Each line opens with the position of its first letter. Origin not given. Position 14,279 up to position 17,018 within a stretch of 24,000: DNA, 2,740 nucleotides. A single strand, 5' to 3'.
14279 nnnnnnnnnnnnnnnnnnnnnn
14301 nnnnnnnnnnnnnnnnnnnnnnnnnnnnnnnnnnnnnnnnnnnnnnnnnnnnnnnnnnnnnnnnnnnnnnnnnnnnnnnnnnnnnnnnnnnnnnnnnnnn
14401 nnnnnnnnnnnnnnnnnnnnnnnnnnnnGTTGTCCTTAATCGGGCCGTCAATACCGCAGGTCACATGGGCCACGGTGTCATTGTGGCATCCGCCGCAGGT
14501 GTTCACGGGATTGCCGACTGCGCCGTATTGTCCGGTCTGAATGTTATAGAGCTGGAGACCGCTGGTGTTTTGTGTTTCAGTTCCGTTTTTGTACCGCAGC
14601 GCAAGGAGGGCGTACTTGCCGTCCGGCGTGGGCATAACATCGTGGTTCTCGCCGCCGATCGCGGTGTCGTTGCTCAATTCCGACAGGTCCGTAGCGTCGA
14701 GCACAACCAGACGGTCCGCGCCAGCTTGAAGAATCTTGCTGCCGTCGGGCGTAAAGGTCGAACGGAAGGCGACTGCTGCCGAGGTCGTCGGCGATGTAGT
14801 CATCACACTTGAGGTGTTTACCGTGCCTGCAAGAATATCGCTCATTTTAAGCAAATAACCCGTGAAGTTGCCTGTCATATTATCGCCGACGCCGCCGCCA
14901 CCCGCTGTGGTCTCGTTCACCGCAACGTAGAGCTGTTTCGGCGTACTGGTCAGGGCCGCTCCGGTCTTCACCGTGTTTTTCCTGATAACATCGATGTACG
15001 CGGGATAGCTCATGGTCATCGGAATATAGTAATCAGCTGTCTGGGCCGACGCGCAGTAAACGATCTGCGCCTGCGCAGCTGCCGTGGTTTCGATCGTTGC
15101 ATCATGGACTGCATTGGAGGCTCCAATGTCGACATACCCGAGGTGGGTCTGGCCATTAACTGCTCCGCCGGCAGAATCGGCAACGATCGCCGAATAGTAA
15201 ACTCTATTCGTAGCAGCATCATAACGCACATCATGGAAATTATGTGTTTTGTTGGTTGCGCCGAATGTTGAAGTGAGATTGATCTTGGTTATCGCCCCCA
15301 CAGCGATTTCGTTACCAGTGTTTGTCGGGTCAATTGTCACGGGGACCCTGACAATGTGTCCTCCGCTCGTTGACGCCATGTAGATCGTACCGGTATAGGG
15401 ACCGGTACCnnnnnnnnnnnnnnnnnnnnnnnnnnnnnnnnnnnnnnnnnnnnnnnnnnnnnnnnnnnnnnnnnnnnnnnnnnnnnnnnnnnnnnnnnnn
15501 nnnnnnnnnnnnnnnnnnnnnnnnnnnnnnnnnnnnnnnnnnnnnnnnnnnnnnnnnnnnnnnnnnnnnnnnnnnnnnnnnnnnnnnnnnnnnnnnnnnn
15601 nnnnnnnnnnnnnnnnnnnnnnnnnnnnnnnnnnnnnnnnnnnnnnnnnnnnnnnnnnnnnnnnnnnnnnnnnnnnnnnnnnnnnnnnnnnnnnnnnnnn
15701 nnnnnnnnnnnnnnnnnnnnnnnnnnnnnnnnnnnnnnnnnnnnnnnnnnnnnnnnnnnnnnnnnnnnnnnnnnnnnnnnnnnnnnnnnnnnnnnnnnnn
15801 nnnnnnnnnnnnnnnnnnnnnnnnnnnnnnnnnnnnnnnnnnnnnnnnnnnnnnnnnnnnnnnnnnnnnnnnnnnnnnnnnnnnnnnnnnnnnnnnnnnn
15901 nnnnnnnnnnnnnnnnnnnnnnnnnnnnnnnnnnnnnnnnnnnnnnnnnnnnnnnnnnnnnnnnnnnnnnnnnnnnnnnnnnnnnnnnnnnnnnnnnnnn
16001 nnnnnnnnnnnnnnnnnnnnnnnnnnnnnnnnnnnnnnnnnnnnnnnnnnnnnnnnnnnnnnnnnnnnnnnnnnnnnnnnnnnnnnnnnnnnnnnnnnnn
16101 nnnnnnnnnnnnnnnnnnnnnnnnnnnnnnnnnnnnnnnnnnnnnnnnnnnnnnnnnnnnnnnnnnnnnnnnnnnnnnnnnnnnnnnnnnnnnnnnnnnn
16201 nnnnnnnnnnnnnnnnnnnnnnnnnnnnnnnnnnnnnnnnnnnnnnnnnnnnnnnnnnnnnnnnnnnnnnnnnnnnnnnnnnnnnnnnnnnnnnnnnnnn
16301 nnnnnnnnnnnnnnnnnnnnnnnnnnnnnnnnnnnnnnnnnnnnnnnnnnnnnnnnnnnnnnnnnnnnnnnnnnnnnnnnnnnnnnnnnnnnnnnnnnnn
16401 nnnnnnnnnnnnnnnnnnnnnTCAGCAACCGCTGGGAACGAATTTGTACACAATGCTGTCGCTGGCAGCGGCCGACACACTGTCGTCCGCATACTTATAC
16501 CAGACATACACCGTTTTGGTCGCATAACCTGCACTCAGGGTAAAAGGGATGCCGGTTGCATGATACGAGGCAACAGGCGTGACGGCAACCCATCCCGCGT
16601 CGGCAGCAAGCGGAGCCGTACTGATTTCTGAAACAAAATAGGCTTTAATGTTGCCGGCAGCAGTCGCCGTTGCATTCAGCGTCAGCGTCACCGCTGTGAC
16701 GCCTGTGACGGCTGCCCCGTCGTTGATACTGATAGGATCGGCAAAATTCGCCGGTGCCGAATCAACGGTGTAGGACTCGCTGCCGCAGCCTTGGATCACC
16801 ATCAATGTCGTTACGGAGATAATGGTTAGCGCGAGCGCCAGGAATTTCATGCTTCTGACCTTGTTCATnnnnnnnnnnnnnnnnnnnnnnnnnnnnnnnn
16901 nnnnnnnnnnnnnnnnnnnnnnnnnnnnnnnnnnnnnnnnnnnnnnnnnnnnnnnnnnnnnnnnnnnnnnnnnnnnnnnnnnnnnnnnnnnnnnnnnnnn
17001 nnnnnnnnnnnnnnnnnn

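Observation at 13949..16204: Recently duplicated double beta-propeller lipoprotein with one CXXCH motif per module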

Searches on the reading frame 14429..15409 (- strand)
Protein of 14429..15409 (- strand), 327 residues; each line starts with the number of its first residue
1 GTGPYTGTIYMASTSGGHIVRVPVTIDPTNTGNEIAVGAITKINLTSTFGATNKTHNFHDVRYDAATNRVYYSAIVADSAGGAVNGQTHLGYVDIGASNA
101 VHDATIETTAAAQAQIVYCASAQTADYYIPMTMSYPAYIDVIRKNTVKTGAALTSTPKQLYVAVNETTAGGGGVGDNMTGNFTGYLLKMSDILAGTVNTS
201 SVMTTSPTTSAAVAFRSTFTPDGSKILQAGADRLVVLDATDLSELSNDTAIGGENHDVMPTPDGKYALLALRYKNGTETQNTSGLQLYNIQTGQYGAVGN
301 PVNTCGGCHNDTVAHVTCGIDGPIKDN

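Call 23: search_protein_representatives(alignment_id=A1)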
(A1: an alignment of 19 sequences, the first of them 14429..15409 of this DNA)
Query: 19 sequences, 433 profile positions. Proteins with E-value up to 0.001 (for the whole library): 131; up to 1e-10: 95; up to 1e-30: 64. The best 131 are listed.
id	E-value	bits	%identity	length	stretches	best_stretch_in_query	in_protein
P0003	2.4e-218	741.4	-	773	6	217-431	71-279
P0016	1.3e-181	620.3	-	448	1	1-432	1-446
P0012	2.1e-180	616.4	-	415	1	3-432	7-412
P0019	2.4e-167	573.3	-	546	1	1-432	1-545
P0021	3.3e-167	572.8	-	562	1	3-433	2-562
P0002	2.2e-166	570.1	-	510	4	249-432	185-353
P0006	1.2e-158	544.6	-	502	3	212-432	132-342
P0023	2.3e-149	514.0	-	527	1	1-431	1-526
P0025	1.7e-148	511.2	-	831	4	43-430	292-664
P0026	2.4e-136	471.2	-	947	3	43-430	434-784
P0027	7.0e-125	433.4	-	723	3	36-431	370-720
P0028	5.7e-124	430.4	-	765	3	41-431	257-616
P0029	1.6e-120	419.0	-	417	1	13-431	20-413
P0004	5.9e-119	413.9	-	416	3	214-432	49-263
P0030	2.9e-118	411.6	-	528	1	1-429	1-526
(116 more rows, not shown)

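Call 29: find_related_loci(query=A1, collection=genome_contigs, flank=8000)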
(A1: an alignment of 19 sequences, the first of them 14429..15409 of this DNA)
Query A1 (327 aa) in genome_contigs; peptide patterns used: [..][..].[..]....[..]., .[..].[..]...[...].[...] (x = any residue, [..] = any of these).
97 stretches matched a pattern; 66 encode a relative of the query (tblastn E <= 1e-3); 65 distinct loci.
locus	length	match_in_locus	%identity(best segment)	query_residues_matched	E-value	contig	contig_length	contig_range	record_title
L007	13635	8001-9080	44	9-322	3e-83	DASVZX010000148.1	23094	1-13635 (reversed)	MAG TPA_asm: Anaeromyxobacter sp. isolate SMAG_U2639 k141_473730, whole genome shotgun sequence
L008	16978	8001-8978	34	5-325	2e-48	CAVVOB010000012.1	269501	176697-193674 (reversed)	MAG: Nitrospirota bacterium isolate MFD05942.bin.2.44 genome assembly, contig: contig_18688, whole genome shotgun sequen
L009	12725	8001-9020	31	5-322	5e-47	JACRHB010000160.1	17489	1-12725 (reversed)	MAG: Nitrospirae bacterium isolate NC_groundwater_1766_Pr3_B-0.1um_47_18 SR-2_scaffold_141_2531686, whole genome shotgun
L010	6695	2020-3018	34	5-322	2e-47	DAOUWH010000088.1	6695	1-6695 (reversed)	MAG TPA_asm: Nitrospirota bacterium isolate CSMAG_870 CSMAG_870_k127_3793842_length_6695_cov_8.0000, whole genome shotgu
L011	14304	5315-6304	33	5-325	1e-46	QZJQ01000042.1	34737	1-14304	MAG: Nitrospiraceae bacterium isolate SURF_35 Ga0104751_1001830, whole genome shotgun sequence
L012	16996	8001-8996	32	5-325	5e-46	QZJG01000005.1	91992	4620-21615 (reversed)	MAG: Nitrospiraceae bacterium isolate SURF_45 Ga0104751_1000196, whole genome shotgun sequence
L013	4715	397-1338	35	5-309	4e-46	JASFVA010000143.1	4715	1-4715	MAG: Nitrospirota bacterium isolate D1105M12metaG_Bin_593 D1105M12metaG_FD_scaffold_3501_c1, whole genome shotgun sequen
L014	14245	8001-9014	33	5-325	1e-45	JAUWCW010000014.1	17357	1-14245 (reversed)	MAG: Candidatus Rokuibacteriota bacterium isolate CSMAG_2148 CSMAG_2148_k141_2787036_length_17357_cov_6.8626, whole geno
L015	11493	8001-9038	31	5-325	5e-45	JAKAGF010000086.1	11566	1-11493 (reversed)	MAG: Nitrospirae bacterium isolate WY2.bin147 NODE_8822_length_11566_cov_2.878836, whole genome shotgun sequence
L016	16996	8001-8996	31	5-325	9e-45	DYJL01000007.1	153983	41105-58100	MAG TPA_asm: Nitrospira japonica isolate FI88_42_154 Afr_mines_FI88_68_length_153983_cov_66_429844, whole genome shotgun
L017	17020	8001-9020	33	5-322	2e-44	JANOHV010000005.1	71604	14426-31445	MAG: Candidatus Rokuibacteriota bacterium isolate SOY_63_metabat_434 SOY_63_k141_4452878, whole genome shotgun sequence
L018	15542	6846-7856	31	5-325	3e-44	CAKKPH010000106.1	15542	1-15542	Thermodesulfovibrionales bacterium isolate Hainich-H32-bin144-1 genome assembly, contig: H32-bin144_1_Hain_PNK108_H32_02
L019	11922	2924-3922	34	5-325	9e-44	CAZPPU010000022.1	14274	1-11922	MAG TPA_asm: uncultured Nitrospirota bacterium isolate binchicken_co232_45 genome assembly, contig: NODE_8340_length_142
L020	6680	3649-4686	30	5-325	6e-44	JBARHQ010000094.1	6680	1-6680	MAG: Thermodesulfovibrionales bacterium isolate MFD06487_ilm_asm_bin9 k127_119131, whole genome shotgun sequence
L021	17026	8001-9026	31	5-321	7e-44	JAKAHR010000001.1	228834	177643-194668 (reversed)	MAG: Nitrospirae bacterium isolate WY3.bin121 NODE_43_length_228834_cov_3.480571, whole genome shotgun sequence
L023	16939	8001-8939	33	5-310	2e-43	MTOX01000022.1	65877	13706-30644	MAG: Nitrospirae bacterium JdFR-88 JGI24020J35080_1000180, whole genome shotgun sequence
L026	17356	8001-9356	30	6-320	8e-42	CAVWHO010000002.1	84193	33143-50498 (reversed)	MAG: Nitrospirota bacterium isolate MFD01299.bin.1.129 genome assembly, contig: contig_111190, whole genome shotgun sequ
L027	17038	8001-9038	30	5-325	5e-41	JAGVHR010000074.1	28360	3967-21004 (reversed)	MAG: Thermodesulfovibrionales bacterium isolate DeMMO2_13 c_000000007183, whole genome shotgun sequence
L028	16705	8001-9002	32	5-325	1e-40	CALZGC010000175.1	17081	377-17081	MAG: uncultured Nitrospirae bacterium isolate FCS_M_CG2-30-53-67_02 genome assembly, contig: k121_984772, whole genome s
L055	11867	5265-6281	29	5-325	5e-36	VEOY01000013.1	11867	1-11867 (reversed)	MAG: Nitrospirae bacterium isolate MnB_6 Mn-Nitrospirae-1_142571, whole genome shotgun sequence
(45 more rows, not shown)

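Call 35: find_homologous_proteins(query=A1, max_evalue=0.00001)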
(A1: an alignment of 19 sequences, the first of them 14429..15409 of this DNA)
Query A1 (19 sequences) (327 aa, profile of the alignment): 72 proteins with E <= 0.00001 among 8000 candidates.
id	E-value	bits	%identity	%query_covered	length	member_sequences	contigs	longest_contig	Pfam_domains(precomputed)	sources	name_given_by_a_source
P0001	1.6e-257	872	100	100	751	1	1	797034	-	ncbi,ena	-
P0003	7.4e-218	741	54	98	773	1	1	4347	-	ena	-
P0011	4.1e-187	640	48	98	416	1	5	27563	-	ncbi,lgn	-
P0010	3.4e-183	627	48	97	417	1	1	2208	-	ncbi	-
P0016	4.1e-181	620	43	99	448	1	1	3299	-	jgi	jgi:hypothetical protein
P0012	6.4e-180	616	46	96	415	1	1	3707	-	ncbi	-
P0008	5.0e-178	610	47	98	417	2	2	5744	-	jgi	jgi:hypothetical protein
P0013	7.9e-178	610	45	97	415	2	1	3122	-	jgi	jgi:hypothetical protein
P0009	2.7e-177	608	49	98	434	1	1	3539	-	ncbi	-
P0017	3.9e-177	607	39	98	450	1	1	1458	-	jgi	jgi:hypothetical protein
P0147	4.4e-176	604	46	98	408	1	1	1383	-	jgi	jgi:hypothetical protein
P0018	1.3e-175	602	40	99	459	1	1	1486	-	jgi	jgi:hypothetical protein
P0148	1.2e-173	596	46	97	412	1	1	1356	-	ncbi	-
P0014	3.4e-173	594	46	98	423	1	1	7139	-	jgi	jgi:hypothetical protein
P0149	4.1e-172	591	47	98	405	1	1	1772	-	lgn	-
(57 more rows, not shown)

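Call 42: search_protein_families(library=ncbifam, proteins=[L055:6371-7567:+, L055:7572-8246:+, L055:5154-6284:+], max_evalue=0.001)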
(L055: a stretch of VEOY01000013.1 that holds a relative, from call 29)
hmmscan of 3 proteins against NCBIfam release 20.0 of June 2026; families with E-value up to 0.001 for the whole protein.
L055:6371-7567:+ (398 aa): 9 families
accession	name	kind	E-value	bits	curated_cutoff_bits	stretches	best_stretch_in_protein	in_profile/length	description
NF038347.1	FtsX_Gpos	exception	6.1e-10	38.9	225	1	222-388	125-293/296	permease-like cell division protein FtsX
TIGR03434.1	ADOP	subfamily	4.5e-09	35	622.3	1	288-397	294-401/803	ADOP family duplicated permease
NF038346.1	FtsX_actino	exception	1.3e-08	34.6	250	1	253-379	168-296/308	permease-like cell division protein FtsX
NF007826.0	PRK10535.1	equivalog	1.6e-08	33.3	966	1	260-398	517-648/648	macrolide ABC transporter ATP-binding protein/permease MacB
TIGR02212.1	lolCE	equivalog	1.2e-07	31.1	362.45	1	249-351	250-352/411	lipoprotein-releasing ABC transporter permease subunit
NF008357.0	PRK11146.1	exception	2.8e-06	26.4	439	1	262-351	263-355/414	lipoprotein-releasing ABC transporter permease subunit LolE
TIGR00439.2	FtsX_Gneg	equivalog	1.5e-05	24.3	255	1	244-348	142-250/292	permease-like cell division protein FtsX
TIGR02213.1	lolE_release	exception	3.2e-05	23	540.35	1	262-347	260-348/411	lipoprotein-releasing ABC transporter permease subunit LolE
TIGR01185.1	devC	equivalog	8.3e-05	21.7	290.35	1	214-381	203-367/380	ABC transporter permease DevC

L055:7572-8246:+ (224 aa): 189 families (the best 25 are shown)
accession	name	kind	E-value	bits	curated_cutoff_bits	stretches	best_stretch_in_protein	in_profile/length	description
TIGR02211.1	LolD_lipo_ex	equivalog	4.6e-70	235.6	307.75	1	5-222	3-220/221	lipoprotein-releasing ABC transporter ATP-binding protein LolD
NF008639.0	PRK11629.1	equivalog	2.6e-60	203.8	360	1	5-223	8-226/234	lipoprotein-releasing ABC transporter ATP-binding protein LolD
NF007879.0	PRK10584.1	equivalog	1.3e-59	201.7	336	1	4-223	7-226/228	putative ABC transporter ATP-binding protein YbbA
NF007826.0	PRK10535.1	equivalog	2.4e-59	201.2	966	1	4-219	5-219/648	macrolide ABC transporter ATP-binding protein/permease MacB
TIGR02673.1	FtsE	equivalog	1.8e-53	181.4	264.85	1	8-219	3-213/214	cell division ATP-binding protein FtsE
TIGR02982.1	heterocyst_DevA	subfamily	4.4e-53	180.1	295.8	1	4-221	2-219/220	ABC exporter ATP-binding subunit, DevA family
TIGR02314.1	ABC_MetN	equivalog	3.1e-50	171.1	499.7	1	4-207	2-204/343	methionine ABC transporter ATP-binding protein MetN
NF038007.1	ABC_ATP_DarD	equivalog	4.2e-50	170.2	375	1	5-220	3-217/218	darobactin export ABC transporter ATP-binding protein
TIGR02315.1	ABC_phnC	equivalog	2.1e-49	168.2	266.1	1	4-209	2-211/243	phosphonate ABC transporter ATP-binding protein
TIGR03608.1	L_ocin_972_ABC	subfamily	4.1e-49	166.8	254.85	1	21-215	12-205/206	putative bacteriocin export ABC transporter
NF040933.2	ABC_arch_GlcV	equivalog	2.2e-47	161.7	450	1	3-221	2-220/357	glucose ABC transporter ATP-binding protein GlcV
TIGR01186.1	proV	subfamily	7.3e-47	160.2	326.6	1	21-210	7-196/363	betaine/proline/choline family ABC transporter ATP-binding protein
TIGR00968.1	3a0106s01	subfamily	1.4e-46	159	342.75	1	5-219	2-207/237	sulfate ABC transporter ATP-binding protein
TIGR04521.1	ECF_ATPase_2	equivalog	2.5e-46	158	330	1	4-219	1-221/279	energy-coupling factor transporter ATPase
TIGR03265.1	PhnT2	equivalog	1.1e-45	156.5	457.7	1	4-220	5-212/353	putative 2-aminoethylphosphonate ABC transporter ATP-binding protein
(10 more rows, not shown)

L055:5154-6284:+ (376 aa): 0 families

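Call 54: search_protein_families(library=pfam, proteins=[L009:11062-11484:+, L011:8319-8807:-, L012:7285-7800:+, L023:10977-11387:+, L027:11470-11949:-, L028:11992-13335:+, L018:9857-10279:+, L021:11886-12356:-], max_evalue=0.01)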
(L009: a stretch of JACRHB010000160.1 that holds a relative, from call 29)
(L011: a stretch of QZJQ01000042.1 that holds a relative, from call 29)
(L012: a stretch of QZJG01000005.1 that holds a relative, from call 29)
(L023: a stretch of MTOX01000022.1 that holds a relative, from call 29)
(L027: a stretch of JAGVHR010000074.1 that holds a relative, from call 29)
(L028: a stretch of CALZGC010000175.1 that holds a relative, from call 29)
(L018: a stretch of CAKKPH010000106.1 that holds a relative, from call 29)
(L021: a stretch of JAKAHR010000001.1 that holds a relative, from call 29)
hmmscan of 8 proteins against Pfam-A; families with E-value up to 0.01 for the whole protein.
L009:11062-11484:+ (140 aa): 1 family
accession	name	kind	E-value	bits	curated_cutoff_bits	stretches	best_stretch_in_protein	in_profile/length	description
PF04314.18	PCuAC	-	1.9e-14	53.9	29.4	1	38-134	10-109/109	Copper chaperone PCu(A)C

L011:8319-8807:- (162 aa): 1 family
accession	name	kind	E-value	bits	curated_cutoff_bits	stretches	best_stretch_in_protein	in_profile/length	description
PF04314.18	PCuAC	-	3.9e-21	75.4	29.4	1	47-143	7-106/109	Copper chaperone PCu(A)C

L012:7285-7800:+ (171 aa): 1 family
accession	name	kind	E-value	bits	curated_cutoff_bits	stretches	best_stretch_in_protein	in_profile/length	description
PF04314.18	PCuAC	-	2.3e-21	76.2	29.4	1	64-155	15-109/109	Copper chaperone PCu(A)C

L023:10977-11387:+ (136 aa): 1 family
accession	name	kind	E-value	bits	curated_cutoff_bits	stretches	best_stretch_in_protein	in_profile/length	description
PF05573.18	NosL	-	3.6e-12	47.2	24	1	23-122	4-112/131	NosL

L027:11470-11949:- (159 aa): 1 family
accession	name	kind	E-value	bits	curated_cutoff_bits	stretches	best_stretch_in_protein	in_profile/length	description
PF05573.18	NosL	-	7.3e-31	107.7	24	1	30-156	1-129/131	NosL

L028:11992-13335:+ (447 aa): 2 families
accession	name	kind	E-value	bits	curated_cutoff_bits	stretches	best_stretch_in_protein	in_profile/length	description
PF05573.18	NosL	-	2.4e-17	63.9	24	1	26-136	6-125/131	NosL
PF13557.12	Phenol_MetA_deg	-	1.4e-08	35.5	22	1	238-379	63-194/242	Putative MetA-pathway of phenol degradation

L018:9857-10279:+ (140 aa): 1 family
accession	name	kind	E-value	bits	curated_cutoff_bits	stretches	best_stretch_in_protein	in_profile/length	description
PF10080.14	FtrD-like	-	7.5e-14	52.1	26.3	1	46-138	3-94/101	Membrane iron-sulfur containing protein FtrD-like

L021:11886-12356:- (156 aa): 1 family
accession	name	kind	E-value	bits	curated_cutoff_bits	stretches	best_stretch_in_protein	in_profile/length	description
PF10080.14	FtrD-like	-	3.3e-19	69.3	26.3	1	53-156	1-101/101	Membrane iron-sulfur containing protein FtrD-like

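Call 66: search_protein_families(library=pfam, proteins=[L026:9619-10119:+, L026:10112-11167:+, L008:3902-4234:-, L008:12470-13888:+, L015:5472-6836:-], max_evalue=0.1)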
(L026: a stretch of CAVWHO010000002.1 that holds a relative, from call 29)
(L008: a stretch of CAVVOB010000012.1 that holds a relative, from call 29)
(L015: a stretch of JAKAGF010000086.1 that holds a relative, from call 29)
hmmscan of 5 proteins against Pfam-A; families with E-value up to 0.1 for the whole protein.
L026:9619-10119:+ (166 aa): 2 families
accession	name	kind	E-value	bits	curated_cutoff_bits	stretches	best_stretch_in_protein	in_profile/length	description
PF13115.11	YtkA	-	0.00075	20.5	25.9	1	98-148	33-84/85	YtkA-like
PF05751.16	FixH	-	0.064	13.7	23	0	90-153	77-139/150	FixH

L026:10112-11167:+ (351 aa): 0 families

L008:3902-4234:- (110 aa): 0 families

L008:12470-13888:+ (472 aa): 2 families
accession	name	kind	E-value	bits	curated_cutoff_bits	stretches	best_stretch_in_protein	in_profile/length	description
PF04143.19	Sulf_transp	-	3.7e-41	142.1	27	1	51-451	2-309/310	Sulphur transport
PF12501.13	DUF3708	-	0.01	15.9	24.1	1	215-327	35-137/166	Phosphate ATP-binding cassette transporter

L015:5472-6836:- (454 aa): 3 families
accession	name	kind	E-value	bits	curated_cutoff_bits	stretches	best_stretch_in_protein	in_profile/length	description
PF04055.27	Radical_SAM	-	2e-10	41.6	29.5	1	117-283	3-164/166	Radical SAM superfamily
PF13353.11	Fer4_12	-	0.0014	19.4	22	1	114-215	9-110/137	4Fe-4S single cluster domain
PF13186.11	SPASM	-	0.0055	17.4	21.5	1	367-429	1-66/67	Iron-sulfur cluster-binding domain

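Call 74: find_homologous_proteins(query=L055:5154-6284:+, max_evalue=1e-10)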
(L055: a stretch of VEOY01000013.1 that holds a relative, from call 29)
Query L055:5154-6284:+ (376 aa): 1140 proteins with E <= 1e-10 among 8000 candidates; the best 120 are listed.
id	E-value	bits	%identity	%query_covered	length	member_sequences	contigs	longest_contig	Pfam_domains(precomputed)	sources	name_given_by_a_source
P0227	4.4e-231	785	90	100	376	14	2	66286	-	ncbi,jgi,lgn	-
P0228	2.4e-226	769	86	100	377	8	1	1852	-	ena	-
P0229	4.1e-226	768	86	100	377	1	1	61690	-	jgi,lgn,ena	-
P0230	1.8e-225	766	86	100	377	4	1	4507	-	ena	-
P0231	1.8e-221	753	86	100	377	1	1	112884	-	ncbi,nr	ncbi:MAG: hypothetical protein HZB31_13720 [Nitrospirae bacterium]|nr:hypothetical protein [Nitrospi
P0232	5.8e-221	751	88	97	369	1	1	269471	-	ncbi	-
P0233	1.4e-218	743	85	100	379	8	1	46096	-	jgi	-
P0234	7.8e-200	682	79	100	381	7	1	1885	-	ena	-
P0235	6.4e-199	679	75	100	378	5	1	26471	-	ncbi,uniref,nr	ncbi:MAG: hypothetical protein K8I29_06190 [Alphaproteobacteria bacterium]|uniref:Uncharacterized pr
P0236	1.4e-194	664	76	96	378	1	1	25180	-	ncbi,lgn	ncbi:MAG: hypothetical protein U0411_15275 [Thermodesulfovibrionales bacterium]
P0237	9.7e-194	662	77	100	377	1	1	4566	-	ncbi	-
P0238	2.8e-192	657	76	100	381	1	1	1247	-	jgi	jgi:hypothetical protein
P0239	5.9e-192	656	76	100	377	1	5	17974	-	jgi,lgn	jgi:hypothetical protein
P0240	2.1e-191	654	75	100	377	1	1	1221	-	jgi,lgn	-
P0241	3.4e-191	653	74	100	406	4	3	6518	-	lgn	-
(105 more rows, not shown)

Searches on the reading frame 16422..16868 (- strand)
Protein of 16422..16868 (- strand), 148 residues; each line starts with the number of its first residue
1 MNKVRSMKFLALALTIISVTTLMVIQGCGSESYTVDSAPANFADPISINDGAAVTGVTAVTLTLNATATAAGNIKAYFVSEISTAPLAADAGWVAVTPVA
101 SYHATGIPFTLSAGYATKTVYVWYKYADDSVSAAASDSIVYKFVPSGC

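Call 11: search_protein_families(library=pfam, proteins=[window:16422-16868:-], max_evalue=0.01)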
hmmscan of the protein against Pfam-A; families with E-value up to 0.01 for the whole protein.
window:16422-16868:- (148 aa): 0 families

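Call 40: find_encoding_contigs(protein=window:16422-16868:-, flank=10000, max_places=2)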
Protein window:16422-16868:- (148 aa): 1 contig read that carries it; 1 place shown.
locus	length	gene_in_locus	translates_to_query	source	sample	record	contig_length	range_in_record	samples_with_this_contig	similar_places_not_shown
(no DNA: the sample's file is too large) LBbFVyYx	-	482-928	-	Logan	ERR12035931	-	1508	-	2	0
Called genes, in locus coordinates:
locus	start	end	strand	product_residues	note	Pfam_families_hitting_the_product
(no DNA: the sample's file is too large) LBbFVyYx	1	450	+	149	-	?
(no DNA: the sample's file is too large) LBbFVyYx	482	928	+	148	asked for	-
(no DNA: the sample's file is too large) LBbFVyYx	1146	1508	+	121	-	?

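Call 42: search_protein_families(library=ncbifam, proteins=[window:16422-16868:-], max_evalue=0.001)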
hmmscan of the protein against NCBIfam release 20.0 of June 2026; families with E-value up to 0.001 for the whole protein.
window:16422-16868:- (148 aa): 0 families

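Call 66: search_protein_families(library=pfam, proteins=[window:16422-16868:-], max_evalue=0.1)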
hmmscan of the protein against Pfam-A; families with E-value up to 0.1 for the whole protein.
window:16422-16868:- (148 aa): 0 families
